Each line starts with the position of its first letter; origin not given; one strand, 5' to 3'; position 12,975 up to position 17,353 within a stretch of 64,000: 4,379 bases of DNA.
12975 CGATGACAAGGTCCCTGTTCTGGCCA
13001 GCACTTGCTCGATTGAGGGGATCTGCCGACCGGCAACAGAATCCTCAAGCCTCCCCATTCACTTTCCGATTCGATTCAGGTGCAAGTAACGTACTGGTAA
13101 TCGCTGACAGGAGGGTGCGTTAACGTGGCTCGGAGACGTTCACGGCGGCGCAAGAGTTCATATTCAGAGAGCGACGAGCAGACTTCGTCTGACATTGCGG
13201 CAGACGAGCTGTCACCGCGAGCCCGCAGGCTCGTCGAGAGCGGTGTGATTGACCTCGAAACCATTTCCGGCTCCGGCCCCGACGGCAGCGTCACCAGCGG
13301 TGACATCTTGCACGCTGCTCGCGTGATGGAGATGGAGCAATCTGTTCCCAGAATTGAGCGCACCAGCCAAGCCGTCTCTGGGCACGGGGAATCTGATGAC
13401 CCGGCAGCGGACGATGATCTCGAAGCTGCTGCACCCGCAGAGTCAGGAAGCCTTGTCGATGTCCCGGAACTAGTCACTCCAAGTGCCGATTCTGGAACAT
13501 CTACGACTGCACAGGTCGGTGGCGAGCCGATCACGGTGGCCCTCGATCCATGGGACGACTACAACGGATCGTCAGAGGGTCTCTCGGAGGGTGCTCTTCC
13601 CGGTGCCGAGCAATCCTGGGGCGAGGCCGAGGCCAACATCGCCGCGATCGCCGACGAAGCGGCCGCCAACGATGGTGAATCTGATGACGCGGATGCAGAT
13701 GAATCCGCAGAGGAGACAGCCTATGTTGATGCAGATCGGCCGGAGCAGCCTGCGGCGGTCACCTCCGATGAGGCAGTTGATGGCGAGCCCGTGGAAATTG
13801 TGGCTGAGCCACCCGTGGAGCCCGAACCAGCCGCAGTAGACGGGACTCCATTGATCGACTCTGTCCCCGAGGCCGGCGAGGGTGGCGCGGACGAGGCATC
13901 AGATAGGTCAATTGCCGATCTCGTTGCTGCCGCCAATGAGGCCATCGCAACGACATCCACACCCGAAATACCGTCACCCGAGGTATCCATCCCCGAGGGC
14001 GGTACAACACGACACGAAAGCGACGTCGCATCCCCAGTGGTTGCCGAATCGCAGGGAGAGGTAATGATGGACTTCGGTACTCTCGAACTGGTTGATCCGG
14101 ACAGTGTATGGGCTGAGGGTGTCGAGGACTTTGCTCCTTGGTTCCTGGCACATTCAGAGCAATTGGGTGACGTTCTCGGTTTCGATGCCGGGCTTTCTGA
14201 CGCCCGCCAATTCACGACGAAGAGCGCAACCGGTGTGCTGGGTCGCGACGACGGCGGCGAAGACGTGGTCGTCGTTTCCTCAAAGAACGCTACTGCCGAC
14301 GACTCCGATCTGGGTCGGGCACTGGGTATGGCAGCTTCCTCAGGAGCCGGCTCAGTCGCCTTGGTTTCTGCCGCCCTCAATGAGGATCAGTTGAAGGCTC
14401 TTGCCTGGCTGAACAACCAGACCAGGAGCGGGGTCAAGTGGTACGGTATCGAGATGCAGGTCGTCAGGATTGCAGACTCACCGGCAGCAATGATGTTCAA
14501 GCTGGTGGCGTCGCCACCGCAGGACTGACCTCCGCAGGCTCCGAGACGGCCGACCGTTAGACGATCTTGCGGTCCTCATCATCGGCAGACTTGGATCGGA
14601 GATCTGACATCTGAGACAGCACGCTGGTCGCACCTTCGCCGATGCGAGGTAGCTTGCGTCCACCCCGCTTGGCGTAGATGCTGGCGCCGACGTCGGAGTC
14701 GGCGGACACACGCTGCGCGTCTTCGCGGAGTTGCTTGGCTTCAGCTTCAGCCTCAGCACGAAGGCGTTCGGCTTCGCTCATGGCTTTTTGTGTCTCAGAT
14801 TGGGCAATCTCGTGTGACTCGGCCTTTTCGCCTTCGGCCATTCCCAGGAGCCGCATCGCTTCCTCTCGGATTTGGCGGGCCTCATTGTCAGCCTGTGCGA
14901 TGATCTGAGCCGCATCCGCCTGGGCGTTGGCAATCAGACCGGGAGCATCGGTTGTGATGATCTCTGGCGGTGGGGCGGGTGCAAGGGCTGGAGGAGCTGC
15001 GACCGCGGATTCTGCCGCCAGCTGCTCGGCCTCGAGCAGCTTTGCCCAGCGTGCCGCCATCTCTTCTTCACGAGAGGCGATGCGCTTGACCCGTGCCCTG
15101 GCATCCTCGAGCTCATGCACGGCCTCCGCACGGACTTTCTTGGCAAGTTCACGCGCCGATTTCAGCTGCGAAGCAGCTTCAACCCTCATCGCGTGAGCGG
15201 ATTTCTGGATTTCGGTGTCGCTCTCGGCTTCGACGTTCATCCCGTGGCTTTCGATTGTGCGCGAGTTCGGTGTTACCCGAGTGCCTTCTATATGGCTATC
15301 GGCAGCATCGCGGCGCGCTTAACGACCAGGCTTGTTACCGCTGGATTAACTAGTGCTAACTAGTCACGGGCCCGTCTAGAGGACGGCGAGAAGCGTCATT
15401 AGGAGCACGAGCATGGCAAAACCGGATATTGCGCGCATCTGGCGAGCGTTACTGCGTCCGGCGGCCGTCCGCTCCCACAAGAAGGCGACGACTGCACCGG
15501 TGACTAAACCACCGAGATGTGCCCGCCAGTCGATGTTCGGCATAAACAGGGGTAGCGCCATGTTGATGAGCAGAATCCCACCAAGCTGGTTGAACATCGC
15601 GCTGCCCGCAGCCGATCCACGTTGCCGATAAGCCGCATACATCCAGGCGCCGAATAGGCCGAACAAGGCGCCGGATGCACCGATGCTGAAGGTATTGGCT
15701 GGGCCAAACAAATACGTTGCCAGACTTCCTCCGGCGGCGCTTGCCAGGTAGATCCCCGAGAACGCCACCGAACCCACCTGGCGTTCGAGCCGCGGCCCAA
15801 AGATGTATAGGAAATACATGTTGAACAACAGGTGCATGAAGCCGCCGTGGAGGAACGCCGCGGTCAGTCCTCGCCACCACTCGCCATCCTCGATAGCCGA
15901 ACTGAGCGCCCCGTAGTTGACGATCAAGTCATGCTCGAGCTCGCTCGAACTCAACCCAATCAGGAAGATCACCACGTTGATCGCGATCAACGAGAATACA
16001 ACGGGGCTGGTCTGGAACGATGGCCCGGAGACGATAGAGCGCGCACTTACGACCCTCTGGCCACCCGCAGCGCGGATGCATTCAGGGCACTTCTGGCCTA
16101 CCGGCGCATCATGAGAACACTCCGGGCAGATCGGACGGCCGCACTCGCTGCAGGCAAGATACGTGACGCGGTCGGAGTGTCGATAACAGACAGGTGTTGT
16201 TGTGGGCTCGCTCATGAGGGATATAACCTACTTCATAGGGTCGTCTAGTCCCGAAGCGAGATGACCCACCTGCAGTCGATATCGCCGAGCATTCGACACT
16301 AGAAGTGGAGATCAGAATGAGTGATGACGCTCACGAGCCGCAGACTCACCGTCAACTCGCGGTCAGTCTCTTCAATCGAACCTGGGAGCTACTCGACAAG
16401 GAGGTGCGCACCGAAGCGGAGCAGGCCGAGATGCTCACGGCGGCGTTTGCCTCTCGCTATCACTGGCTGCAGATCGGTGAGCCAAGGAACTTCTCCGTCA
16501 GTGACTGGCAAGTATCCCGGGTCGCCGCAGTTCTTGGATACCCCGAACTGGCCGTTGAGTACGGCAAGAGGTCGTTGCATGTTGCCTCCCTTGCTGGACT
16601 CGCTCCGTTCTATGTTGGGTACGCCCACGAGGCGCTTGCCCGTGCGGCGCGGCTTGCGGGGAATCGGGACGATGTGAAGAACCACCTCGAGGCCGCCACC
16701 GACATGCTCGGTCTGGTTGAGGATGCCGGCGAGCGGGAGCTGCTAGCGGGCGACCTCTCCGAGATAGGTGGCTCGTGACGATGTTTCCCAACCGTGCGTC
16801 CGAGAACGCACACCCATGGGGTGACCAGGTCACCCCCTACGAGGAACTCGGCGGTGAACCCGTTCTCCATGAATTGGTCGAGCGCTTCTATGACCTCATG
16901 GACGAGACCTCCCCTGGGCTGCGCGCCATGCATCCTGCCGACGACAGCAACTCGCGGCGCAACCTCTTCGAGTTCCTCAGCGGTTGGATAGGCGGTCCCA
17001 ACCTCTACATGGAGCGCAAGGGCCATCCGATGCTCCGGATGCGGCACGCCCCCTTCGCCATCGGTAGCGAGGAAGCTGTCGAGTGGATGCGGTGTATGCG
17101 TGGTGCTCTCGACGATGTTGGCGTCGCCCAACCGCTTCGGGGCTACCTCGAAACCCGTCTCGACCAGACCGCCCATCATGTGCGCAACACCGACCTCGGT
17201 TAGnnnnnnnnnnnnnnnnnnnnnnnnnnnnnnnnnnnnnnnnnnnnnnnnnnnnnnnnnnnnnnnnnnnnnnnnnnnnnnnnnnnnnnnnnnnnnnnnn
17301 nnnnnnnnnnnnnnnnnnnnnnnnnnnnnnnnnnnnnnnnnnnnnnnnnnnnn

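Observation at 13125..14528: Protein joining an E3-binding (PSBD)-like domain, a ~250-aa poly-acidic linker and a degenerate NucS/PD-(D/E)xK-like domain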

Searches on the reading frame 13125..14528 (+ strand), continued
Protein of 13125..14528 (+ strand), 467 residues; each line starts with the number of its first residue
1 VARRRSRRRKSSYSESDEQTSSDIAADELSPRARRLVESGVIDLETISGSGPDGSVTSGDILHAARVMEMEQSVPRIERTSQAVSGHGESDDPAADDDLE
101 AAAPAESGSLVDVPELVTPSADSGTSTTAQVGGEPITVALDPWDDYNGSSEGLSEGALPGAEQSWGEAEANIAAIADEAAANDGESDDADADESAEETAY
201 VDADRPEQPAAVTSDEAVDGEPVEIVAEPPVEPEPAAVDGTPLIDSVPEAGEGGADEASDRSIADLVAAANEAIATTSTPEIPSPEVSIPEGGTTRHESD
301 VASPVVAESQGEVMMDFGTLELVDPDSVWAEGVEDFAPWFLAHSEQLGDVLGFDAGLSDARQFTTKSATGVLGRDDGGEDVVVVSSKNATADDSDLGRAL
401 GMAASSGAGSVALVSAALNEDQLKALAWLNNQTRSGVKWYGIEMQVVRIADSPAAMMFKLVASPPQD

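Call 22: predict_structure(alignment_id=A1)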
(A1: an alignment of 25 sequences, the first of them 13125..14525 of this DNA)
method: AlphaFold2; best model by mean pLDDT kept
length: 467 residues; sequences in the alignment: 25
mean_pLDDT: 61.9   pTM: 0.37
mean pLDDT of the five models: 61.9, 61.4, 59.8, 59.4, 59.0
residues with pLDDT >= 90: 91; 70-90: 108; 50-70: 65; < 50: 203
segments of 3 or more residues with pLDDT < 50: 1-4, 6-21, 76-136, 186-208, 210-228, 230-233, 235-262, 271-310
pLDDT, mean of each block of 10 residues (from residue 1): 45 37 67 92 89 88 90 57 40 37 35 37 32 46 56 53 66 74 51 35 37 36 38 41 32 32 48 41 37 37 44 67 79 65 80 88 86 93 89 92 93 93 94 87 89 85 84
secondary structure, 60 per line:
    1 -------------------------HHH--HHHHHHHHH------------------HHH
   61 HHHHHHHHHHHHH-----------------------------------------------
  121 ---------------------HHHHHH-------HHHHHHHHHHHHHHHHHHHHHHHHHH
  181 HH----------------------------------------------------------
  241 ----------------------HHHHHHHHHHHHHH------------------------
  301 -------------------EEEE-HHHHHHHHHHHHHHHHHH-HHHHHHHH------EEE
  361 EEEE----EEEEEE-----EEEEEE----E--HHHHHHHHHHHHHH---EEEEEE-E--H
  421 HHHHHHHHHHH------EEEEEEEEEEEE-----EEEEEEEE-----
elements in order: H31-39 H58-73 H142-147 H155-182 H263-276 E320-323 H325-342 H344-351 E358-364 E369-374 E380-385 H393-406 E410-415 H420-431 E438-449 E455-462

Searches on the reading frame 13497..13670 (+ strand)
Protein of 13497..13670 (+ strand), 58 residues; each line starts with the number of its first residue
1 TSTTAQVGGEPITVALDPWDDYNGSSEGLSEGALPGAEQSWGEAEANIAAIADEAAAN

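Call 50: find_homologous_proteins(query=A3, max_evalue=0.01)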
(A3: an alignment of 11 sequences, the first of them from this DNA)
Query A3 (11 sequences): 291 candidates shared short words with the query, none scored E <= 0.01.

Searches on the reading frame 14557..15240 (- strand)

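Call 16: search_protein_families(library=pfam, proteins=[window:14557-15240:-], max_evalue=0.01)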
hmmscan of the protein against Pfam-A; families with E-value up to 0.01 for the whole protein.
window:14557-15240:- (227 aa): 0 families

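Call 43: search_protein_families(library=ncbifam, proteins=[window:14557-15240:-], max_evalue=1)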
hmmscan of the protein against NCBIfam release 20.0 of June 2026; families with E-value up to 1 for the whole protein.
window:14557-15240:- (227 aa): 5 families
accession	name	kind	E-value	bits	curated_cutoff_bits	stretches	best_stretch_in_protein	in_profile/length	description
NF041483.1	growth_prot_Scy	equivalog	1.8e-05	22.5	1040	1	93-180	326-418/1293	polarized growth protein Scy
NF006256.0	PRK08404.1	equivalog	0.0031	17.7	107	1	101-176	17-86/103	V-type ATP synthase subunit H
NF010518.0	PRK13922.13-3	equivalog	0.024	13.8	385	1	95-176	33-115/295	rod shape-determining protein MreC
NF003118.0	PRK04036.1-3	equivalog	0.51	9.2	445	1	108-191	3-86/481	DNA-directed DNA polymerase II small subunit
NF005198.1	PRK06669.1-3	equivalog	0.89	8.7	200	1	102-212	68-173/299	flagellar assembly protein FliH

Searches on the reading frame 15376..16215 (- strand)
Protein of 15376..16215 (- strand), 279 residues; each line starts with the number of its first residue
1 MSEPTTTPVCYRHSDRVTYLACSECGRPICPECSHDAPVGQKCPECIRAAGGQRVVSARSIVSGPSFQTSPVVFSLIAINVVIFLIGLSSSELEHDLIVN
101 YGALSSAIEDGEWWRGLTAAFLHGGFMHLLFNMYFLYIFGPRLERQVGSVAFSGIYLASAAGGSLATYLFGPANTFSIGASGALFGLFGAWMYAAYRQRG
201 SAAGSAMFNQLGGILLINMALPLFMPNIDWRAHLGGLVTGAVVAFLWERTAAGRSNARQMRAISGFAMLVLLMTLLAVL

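Call 16: search_protein_families(library=pfam, proteins=[window:15376-16215:-], max_evalue=0.01)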
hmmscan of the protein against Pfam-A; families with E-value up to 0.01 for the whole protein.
window:15376-16215:- (279 aa): 3 families
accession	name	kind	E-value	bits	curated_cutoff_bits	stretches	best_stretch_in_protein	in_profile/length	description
PF01694.28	Rhomboid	-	5.7e-38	130.8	22.6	1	111-247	2-140/143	Rhomboid domain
PF00643.29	zf-B_box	-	0.0005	20.6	24.1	1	8-34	4-30/42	B-box zinc finger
PF04511.20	DER1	-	0.0026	18.2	26.6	1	108-146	37-76/191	Der1-like family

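Call 43: search_protein_families(library=ncbifam, proteins=[window:15376-16215:-], max_evalue=1)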
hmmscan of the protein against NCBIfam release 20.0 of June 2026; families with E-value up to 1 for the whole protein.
window:15376-16215:- (279 aa): 3 families
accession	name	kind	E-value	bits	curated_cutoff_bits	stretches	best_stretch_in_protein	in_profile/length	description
TIGR03902.1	rhom_GG_sort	equivalog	1.6e-17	63.9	84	2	106-244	9-153/154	rhombosortase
TIGR04239.1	rhombo_GlpG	equivalog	1.9e-14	54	250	1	67-247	91-268/271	rhomboid family intramembrane serine protease GlpG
NF008155.0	PRK10907.1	equivalog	1.3e-11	44.4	335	1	68-250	92-271/276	rhomboid family intramembrane serine protease GlpG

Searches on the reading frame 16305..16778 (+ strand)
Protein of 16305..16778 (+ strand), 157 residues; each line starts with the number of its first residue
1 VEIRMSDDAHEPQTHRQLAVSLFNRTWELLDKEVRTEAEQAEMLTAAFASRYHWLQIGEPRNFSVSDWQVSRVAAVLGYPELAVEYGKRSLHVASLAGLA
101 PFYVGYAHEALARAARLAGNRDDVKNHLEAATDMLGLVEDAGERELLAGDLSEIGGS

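Call 16: search_protein_families(library=pfam, proteins=[window:16305-16778:+], max_evalue=0.01)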
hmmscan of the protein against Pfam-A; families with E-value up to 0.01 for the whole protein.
window:16305-16778:+ (157 aa): 0 families

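Call 43: search_protein_families(library=ncbifam, proteins=[window:16305-16778:+], max_evalue=1)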
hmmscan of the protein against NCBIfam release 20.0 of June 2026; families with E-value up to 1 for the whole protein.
window:16305-16778:+ (157 aa): 1 family
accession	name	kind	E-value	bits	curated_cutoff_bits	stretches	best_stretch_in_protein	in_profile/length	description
NF005813.0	PRK07679.1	exception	0.035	13.5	404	1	91-131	167-208/279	pyrroline-5-carboxylate reductase ProI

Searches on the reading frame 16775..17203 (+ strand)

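Call 16: search_protein_families(library=pfam, proteins=[window:16775-17203:+], max_evalue=0.01)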
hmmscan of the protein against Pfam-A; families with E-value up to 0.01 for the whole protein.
window:16775-17203:+ (142 aa): 1 family
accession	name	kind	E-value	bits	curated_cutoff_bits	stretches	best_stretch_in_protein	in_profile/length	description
PF01152.27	Bac_globin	-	2.2e-34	118.7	21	1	22-138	3-121/121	Bacterial-like globin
